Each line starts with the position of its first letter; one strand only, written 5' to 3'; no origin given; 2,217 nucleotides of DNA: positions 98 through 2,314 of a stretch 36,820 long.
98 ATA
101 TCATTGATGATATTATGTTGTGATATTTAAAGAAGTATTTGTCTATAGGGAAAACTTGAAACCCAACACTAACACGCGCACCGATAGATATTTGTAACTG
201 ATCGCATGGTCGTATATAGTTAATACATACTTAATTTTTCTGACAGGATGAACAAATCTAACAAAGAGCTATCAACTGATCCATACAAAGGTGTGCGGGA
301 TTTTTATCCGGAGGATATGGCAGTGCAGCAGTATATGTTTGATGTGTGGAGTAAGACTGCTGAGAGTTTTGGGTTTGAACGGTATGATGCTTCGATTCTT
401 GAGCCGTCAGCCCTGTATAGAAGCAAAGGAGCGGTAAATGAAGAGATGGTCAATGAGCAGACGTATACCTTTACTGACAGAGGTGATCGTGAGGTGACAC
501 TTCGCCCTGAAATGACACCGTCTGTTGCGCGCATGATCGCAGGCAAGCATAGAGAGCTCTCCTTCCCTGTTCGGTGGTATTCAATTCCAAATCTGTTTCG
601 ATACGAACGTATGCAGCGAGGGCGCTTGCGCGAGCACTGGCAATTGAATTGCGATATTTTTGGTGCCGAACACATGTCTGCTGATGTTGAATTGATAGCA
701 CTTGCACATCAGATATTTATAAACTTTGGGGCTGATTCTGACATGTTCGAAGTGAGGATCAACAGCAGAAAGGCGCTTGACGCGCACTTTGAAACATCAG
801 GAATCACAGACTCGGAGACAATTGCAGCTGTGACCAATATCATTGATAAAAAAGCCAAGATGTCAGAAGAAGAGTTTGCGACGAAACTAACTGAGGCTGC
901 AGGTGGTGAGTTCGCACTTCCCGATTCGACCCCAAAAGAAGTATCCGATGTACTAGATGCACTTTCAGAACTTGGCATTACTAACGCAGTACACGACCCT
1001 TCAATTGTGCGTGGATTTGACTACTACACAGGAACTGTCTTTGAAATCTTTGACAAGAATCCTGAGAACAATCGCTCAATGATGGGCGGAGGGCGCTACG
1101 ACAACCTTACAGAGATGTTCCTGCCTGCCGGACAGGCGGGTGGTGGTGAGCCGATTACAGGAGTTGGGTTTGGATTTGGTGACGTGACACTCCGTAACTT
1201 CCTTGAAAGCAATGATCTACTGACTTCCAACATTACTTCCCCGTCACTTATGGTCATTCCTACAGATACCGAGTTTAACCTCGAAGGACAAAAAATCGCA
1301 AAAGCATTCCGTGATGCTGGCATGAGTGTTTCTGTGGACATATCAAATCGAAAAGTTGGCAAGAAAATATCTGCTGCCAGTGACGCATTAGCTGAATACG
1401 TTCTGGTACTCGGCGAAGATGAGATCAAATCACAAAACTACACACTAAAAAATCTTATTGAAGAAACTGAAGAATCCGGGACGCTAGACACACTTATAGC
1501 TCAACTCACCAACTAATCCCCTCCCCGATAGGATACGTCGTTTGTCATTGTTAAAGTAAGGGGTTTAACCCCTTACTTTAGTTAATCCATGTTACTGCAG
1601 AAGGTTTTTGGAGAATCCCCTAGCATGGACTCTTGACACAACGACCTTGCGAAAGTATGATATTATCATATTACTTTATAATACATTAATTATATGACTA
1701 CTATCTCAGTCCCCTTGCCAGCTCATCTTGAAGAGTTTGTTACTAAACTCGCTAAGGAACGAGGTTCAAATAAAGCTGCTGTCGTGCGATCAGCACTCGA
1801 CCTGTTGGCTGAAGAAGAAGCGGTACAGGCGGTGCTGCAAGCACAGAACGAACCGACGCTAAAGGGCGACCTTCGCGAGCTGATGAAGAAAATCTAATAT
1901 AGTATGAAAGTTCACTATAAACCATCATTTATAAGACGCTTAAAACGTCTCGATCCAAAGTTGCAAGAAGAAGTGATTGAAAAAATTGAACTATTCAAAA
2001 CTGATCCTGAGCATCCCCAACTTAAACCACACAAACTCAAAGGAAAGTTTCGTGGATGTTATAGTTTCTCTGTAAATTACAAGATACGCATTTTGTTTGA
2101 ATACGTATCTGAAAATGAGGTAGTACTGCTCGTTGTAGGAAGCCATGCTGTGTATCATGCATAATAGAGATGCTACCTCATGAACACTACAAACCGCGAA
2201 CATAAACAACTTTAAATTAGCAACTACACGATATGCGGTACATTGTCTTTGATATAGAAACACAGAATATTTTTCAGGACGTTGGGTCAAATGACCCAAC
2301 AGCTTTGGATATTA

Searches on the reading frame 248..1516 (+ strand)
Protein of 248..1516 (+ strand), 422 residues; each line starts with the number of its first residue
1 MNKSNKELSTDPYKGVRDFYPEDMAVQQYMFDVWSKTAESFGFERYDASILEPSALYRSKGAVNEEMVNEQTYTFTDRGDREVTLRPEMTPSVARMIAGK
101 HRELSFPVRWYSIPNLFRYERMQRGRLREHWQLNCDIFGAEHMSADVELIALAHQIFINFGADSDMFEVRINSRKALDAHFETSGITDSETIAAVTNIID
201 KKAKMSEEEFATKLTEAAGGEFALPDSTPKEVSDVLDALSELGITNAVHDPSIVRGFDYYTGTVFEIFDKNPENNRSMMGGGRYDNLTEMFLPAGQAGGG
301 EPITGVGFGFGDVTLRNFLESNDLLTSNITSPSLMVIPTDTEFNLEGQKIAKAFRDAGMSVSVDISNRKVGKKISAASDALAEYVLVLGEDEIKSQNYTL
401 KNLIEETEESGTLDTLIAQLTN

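Call 7: search_protein_families(library=pfam, proteins=[window:248-1516:+])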
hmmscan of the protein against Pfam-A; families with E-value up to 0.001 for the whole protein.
window:248-1516:+ (422 aa): 3 families
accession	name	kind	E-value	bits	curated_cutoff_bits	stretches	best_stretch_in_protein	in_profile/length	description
PF13393.11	tRNA-synt_His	-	3.6e-33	115.6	25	1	15-299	1-300/308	Histidyl-tRNA synthetase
PF03129.25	HGTP_anticodon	-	5.1e-13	49.4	21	1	335-420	3-91/94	Anticodon binding domain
PF00587.30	tRNA-synt_2b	-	2.1e-11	44.7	29.3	1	73-222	1-149/179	tRNA synthetase class II core domain (G, H, P, S and T)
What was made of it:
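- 248..1516 (+): hisS (histidyl-tRNA synthetase). It is a possible extra target of the boxes in this genome only. Pfam tRNA-synt_His (call 7).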

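Call 16: find_encoding_contigs(protein=window:248-1516:+, flank=10000, max_places=6)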
Protein window:248-1516:+ (422 aa): 2 contigs read that carry it; 1 place shown.
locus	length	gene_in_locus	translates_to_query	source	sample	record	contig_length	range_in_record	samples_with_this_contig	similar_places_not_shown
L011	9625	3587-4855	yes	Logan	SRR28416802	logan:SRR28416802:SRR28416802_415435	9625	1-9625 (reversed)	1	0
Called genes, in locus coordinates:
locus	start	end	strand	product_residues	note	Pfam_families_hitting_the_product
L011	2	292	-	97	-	?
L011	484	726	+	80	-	-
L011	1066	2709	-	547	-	PF14306:PUA_2, PF01747:ATP-sulfurylase, PF01583:APS_kinase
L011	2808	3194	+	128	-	PF04134:DCC1-like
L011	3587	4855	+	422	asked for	PF13393:tRNA-synt_His, PF00587:tRNA-synt_2b, PF03129:HGTP_anticodon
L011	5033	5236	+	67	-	-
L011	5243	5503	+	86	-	PF15738:YafQ_toxin (weak), PF15781:ParE-like_toxin (weak)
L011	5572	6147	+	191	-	PF13482:RNase_H_2, PF10108:DNA_pol_B_exo2 (weak)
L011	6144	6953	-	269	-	PF02673:BacA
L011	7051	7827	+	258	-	PF13098:Thioredoxin_2 (faint), PF13462:Thioredoxin_4, PF01323:DSBA (weak)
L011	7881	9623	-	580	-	?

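Call 40: find_homologous_proteins(query=window:248-1516:+, max_evalue=1e-60)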
Query window:248-1516:+ (422 aa): 7991 proteins with E <= 1e-60 among 8000 candidates; the best 120 are listed.
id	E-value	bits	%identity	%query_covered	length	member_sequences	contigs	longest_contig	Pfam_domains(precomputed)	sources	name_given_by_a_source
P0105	3.0e-279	943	100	100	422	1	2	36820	PF13393.12,PF03129.26,PF00587.31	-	-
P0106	2.0e-205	700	74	98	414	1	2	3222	PF13393.12,PF03129.26,PF00587.31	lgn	-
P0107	5.2e-193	660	68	99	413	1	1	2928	PF13393.12,PF03129.26,PF00587.31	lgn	-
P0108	5.4e-190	650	68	98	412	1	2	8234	PF13393.12,PF03129.26,PF00587.31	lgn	-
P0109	1.0e-188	645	68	98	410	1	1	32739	PF13393.12,PF03129.26,PF00587.31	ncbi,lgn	ncbi:MAG: histidine--tRNA ligase [Patescibacteria group bacterium]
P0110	1.6e-185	635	67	99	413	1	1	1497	PF13393.12,PF03129.26,PF00587.31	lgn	-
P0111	1.1e-181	622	66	100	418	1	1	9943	PF13393.12,PF03129.26,PF00587.31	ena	-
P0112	1.3e-181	622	66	99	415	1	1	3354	PF13393.12,PF03129.26,PF00587.31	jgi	-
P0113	2.2e-180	618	66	100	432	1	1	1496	PF13393.12,PF03129.26,PF00587.31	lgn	-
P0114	6.7e-179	613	66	98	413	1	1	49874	PF13393.12,PF03129.26,PF00587.31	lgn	-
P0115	8.3e-179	613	65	99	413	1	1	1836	PF13393.12,PF03129.26,PF00587.31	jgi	jgi:histidyl-tRNA synthetase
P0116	2.1e-177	608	65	99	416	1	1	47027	PF13393.12,PF03129.26,PF00587.31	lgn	-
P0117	6.7e-177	606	65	98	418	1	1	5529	PF13393.12,PF03129.26,PF00587.31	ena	-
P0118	7.6e-177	606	64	98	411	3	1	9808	PF13393.12,PF03129.26,PF00587.31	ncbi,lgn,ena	-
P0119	1.5e-176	605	66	99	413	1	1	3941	PF13393.12,PF03129.26,PF00587.31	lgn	-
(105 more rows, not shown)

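Call 41: find_encoding_contigs(protein=P0106, flank=3000, max_places=3)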
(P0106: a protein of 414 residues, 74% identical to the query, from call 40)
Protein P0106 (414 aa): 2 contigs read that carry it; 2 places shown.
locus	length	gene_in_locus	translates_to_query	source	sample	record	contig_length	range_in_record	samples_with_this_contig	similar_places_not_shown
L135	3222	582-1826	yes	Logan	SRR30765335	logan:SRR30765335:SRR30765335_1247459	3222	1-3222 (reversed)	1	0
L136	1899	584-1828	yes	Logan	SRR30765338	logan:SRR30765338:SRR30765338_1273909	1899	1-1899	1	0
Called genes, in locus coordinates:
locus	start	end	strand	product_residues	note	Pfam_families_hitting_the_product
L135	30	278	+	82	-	PF02604:PhdYeFM_antitox (weak)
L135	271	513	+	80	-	-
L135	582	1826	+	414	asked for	PF13393:tRNA-synt_His, PF00587:tRNA-synt_2b, PF03129:HGTP_anticodon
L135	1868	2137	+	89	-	PF01541:GIY-YIG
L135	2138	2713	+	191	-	PF13482:RNase_H_2, PF10108:DNA_pol_B_exo2 (faint)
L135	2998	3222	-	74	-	?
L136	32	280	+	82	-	PF02604:PhdYeFM_antitox (weak)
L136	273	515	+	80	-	-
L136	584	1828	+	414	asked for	PF13393:tRNA-synt_His, PF00587:tRNA-synt_2b, PF03129:HGTP_anticodon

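Call 42: find_encoding_contigs(protein=P0109, flank=10000, max_places=2)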
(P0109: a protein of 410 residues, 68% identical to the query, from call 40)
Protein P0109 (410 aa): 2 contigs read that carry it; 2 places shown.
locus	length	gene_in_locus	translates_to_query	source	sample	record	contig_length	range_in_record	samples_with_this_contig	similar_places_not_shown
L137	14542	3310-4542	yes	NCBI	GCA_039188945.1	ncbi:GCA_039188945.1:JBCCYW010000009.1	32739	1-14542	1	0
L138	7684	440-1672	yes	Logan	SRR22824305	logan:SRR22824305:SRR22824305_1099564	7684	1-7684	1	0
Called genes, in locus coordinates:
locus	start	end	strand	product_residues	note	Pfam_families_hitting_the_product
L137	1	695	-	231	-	PF01061:ABC2_membrane, PF12698:ABC2_membrane_3 (weak)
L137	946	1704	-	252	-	PF00005:ABC_tran, PF13304:AAA_21 (faint)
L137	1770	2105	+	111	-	-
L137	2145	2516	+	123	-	PF05175:MTS (faint)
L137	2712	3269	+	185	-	PF03703:bPH_2 (weak)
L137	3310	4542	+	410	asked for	PF13393:tRNA-synt_His, PF00587:tRNA-synt_2b, PF03129:HGTP_anticodon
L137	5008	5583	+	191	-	PF13482:RNase_H_2, PF10108:DNA_pol_B_exo2 (faint)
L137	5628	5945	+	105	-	-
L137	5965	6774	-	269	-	PF02673:BacA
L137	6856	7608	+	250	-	PF13462:Thioredoxin_4, PF01323:DSBA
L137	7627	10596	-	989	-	PF00580:UvrD-helicase, PF13245:AAA_19, PF13604:AAA_30 (faint), PF13361:UvrD_C, PF13538:UvrD_C_2 (faint), PF12705:PDDEXK_1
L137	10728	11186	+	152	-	PF00571:CBS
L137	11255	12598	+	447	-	PF02040:ArsB, PF03600:CitMHS, PF06450:NhaB, PF00939:Na_sulph_symp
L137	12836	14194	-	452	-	PF03979:Sigma70_r1_1 (weak), PF00140:Sigma70_r1_2, PF04542:Sigma70_r2, PF04539:Sigma70_r3, PF04545:Sigma70_r4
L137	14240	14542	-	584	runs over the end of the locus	PF01807:Zn_ribbon_DnaG, PF08275:DNAG_N, PF01751:Toprim, PF13362:Toprim_3 (weak), PF13662:Toprim_4, PF13155:Toprim_2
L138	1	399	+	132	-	?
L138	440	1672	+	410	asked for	PF13393:tRNA-synt_His, PF00587:tRNA-synt_2b, PF03129:HGTP_anticodon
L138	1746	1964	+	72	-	-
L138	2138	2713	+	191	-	PF13482:RNase_H_2, PF10108:DNA_pol_B_exo2 (faint)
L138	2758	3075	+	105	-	-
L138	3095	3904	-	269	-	PF02673:BacA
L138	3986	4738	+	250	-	PF13462:Thioredoxin_4, PF01323:DSBA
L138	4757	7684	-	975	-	?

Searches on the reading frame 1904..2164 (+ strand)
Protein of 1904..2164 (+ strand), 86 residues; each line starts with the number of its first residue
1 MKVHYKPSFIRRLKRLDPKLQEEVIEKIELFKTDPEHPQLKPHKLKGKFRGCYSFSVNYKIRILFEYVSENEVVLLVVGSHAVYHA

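Call 72: search_protein_families(library=pfam, proteins=[window:1904-2164:+])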
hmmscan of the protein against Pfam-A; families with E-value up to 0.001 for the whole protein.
window:1904-2164:+ (86 aa): 5 families
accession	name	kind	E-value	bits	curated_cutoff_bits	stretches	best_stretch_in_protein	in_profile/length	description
PF15781.12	ParE-like_toxin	-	2.6e-06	27.7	28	1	4-82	2-80/87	ParE-like toxin of type II bacterial toxin-antitoxin system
PF15738.11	YafQ_toxin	-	2.6e-05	24.8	30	1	2-82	2-84/88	Bacterial toxin of type II toxin-antitoxin system, YafQ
PF05016.21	ParE_toxin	-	5.8e-05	24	23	1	3-82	1-86/89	ParE toxin of type II toxin-antitoxin system, parDE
PF05015.19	HigB-like_toxin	-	9e-05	23.3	27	1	41-78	52-88/91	RelE-like toxin of type II toxin-antitoxin system HigB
PF24732.2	ParE_like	-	0.00071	20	24.4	1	26-84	9-65/67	ParE-like toxin domain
